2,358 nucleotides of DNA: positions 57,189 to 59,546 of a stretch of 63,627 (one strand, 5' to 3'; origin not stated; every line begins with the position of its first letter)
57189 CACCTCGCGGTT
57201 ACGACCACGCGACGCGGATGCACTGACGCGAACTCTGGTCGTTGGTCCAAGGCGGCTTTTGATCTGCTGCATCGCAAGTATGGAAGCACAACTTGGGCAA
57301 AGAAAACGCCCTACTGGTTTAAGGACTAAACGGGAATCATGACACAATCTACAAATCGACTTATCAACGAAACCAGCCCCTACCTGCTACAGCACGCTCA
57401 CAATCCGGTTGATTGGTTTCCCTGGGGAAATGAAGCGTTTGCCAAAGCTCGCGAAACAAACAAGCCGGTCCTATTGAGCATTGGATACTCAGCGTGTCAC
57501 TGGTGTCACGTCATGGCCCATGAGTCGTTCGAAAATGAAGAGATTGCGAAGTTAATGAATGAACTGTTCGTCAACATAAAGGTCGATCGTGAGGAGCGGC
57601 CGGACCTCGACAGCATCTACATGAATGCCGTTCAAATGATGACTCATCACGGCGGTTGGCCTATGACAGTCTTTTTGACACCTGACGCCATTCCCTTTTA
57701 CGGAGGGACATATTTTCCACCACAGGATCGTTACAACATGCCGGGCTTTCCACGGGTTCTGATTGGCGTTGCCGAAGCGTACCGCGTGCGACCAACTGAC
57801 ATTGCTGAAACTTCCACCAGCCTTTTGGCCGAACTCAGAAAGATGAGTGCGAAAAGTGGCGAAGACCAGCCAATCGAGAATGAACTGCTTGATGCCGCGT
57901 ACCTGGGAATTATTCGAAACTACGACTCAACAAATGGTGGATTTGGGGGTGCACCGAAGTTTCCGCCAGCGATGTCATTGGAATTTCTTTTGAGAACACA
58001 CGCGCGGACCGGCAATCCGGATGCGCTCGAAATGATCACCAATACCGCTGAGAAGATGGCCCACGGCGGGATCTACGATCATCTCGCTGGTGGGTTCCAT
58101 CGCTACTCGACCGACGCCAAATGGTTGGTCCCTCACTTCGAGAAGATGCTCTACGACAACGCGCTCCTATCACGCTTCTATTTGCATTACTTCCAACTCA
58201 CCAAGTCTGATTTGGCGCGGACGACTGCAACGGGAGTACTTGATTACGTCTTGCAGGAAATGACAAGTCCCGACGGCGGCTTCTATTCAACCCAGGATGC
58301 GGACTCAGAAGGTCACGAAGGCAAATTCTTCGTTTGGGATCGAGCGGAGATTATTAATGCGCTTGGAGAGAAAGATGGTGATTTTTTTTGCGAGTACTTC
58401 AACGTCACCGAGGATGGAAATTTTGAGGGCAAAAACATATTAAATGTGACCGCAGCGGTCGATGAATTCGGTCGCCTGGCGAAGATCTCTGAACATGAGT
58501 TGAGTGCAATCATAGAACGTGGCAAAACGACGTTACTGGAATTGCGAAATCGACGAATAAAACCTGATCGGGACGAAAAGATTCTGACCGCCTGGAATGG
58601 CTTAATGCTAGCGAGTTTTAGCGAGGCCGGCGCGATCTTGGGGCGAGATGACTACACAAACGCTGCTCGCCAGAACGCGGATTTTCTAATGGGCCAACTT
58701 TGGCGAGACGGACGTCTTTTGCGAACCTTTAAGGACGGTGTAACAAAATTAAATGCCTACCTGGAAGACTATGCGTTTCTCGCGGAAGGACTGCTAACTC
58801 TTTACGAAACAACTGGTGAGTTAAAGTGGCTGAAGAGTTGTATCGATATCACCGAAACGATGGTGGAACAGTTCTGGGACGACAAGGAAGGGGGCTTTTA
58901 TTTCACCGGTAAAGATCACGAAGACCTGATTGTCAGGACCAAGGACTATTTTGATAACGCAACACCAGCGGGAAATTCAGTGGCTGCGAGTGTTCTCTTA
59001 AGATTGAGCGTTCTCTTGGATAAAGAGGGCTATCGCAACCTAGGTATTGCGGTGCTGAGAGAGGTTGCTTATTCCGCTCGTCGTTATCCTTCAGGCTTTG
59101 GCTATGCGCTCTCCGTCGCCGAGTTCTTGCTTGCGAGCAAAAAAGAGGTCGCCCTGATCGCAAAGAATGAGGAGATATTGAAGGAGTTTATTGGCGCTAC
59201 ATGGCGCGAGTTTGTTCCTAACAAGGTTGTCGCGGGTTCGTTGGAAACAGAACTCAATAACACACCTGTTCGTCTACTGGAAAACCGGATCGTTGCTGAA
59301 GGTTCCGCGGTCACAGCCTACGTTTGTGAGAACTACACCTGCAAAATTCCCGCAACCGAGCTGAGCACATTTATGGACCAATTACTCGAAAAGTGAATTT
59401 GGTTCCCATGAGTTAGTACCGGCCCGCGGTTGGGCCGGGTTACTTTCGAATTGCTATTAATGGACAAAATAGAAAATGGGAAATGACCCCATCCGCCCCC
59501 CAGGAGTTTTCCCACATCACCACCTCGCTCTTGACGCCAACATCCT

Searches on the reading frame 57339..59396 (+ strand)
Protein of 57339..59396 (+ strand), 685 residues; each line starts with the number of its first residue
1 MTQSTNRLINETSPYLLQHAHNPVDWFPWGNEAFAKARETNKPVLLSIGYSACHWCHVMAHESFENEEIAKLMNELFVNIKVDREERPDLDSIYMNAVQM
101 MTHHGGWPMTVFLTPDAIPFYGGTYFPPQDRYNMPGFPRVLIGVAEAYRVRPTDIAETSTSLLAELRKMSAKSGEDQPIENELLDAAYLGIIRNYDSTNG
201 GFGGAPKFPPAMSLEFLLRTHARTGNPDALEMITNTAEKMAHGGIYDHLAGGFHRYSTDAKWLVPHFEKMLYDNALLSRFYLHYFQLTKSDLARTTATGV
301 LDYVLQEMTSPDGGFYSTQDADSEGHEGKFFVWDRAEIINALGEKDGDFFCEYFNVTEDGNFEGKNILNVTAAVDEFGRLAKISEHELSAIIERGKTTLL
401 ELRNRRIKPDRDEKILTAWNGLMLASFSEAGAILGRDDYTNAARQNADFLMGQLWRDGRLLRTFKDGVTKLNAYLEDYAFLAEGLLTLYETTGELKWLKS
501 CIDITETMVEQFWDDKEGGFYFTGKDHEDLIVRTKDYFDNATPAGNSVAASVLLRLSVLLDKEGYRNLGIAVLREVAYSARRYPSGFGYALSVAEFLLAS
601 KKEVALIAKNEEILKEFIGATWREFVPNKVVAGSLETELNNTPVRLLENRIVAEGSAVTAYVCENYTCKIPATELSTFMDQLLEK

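Call 50: search_protein_families(library=pfam, proteins=[window:57339-59396:+], max_evalue=0.0001)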
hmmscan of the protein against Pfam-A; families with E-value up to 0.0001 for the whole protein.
window:57339-59396:+ (685 aa): 2 families
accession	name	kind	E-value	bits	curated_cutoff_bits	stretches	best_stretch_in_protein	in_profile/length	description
PF03190.21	Thioredox_DsbH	-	1.6e-77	259.5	27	1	5-166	1-162/163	Protein of unknown function, DUF255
PF13899.12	Thioredoxin_7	-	9.5e-11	42.1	27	1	25-115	1-83/83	Thioredoxin-like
